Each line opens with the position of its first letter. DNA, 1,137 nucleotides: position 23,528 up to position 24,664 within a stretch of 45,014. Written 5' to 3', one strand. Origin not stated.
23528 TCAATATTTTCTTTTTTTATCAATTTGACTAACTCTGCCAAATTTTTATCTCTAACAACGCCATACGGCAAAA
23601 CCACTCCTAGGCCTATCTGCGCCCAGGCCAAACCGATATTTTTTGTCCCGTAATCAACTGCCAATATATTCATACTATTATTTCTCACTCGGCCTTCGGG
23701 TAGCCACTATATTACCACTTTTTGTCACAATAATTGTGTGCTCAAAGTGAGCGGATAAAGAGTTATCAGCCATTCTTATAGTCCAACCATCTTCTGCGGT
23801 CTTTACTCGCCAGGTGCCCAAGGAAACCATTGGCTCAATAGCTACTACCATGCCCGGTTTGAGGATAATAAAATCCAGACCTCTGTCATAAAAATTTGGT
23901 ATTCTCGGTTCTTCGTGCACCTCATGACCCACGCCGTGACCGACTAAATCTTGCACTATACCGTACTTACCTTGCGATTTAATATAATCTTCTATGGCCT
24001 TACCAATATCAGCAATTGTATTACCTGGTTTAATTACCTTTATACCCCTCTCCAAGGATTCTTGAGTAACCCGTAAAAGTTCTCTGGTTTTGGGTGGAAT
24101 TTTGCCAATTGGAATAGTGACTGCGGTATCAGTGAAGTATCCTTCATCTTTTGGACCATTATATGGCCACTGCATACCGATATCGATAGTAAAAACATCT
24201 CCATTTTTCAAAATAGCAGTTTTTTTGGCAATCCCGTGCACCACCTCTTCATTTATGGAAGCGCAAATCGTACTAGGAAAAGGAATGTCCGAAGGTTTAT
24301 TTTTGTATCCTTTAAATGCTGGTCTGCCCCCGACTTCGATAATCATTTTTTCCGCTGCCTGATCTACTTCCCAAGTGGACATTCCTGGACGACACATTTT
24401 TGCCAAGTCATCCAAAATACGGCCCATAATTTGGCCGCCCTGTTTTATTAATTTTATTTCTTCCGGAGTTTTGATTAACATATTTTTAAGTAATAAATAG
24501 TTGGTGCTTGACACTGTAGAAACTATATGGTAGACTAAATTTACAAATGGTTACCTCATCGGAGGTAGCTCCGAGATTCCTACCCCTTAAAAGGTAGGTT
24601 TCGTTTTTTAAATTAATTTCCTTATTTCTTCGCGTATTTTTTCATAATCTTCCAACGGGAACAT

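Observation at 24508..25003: Solitary MazF/PemK-like toxin gene inserted between adk and map in the ribosomal operon, facing a convergent small-RNA candidate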

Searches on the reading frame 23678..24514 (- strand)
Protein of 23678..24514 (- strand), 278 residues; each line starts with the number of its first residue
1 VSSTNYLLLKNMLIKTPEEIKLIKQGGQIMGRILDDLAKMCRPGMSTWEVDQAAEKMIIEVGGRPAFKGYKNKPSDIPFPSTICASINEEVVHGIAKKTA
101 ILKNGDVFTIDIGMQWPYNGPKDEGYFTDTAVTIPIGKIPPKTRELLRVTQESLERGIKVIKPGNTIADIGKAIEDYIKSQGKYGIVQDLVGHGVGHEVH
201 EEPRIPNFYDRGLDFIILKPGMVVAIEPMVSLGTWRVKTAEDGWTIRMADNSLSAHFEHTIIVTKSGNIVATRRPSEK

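Call 3: search_protein_families(library=pfam, proteins=[window:23678-24514:-], max_evalue=0.1)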
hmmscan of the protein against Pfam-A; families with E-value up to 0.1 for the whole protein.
window:23678-24514:- (278 aa): 1 family
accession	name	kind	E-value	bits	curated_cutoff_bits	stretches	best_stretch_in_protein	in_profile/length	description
PF00557.29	Peptidase_M24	-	2.1e-48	165.3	23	1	22-265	2-208/208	Metallopeptidase family M24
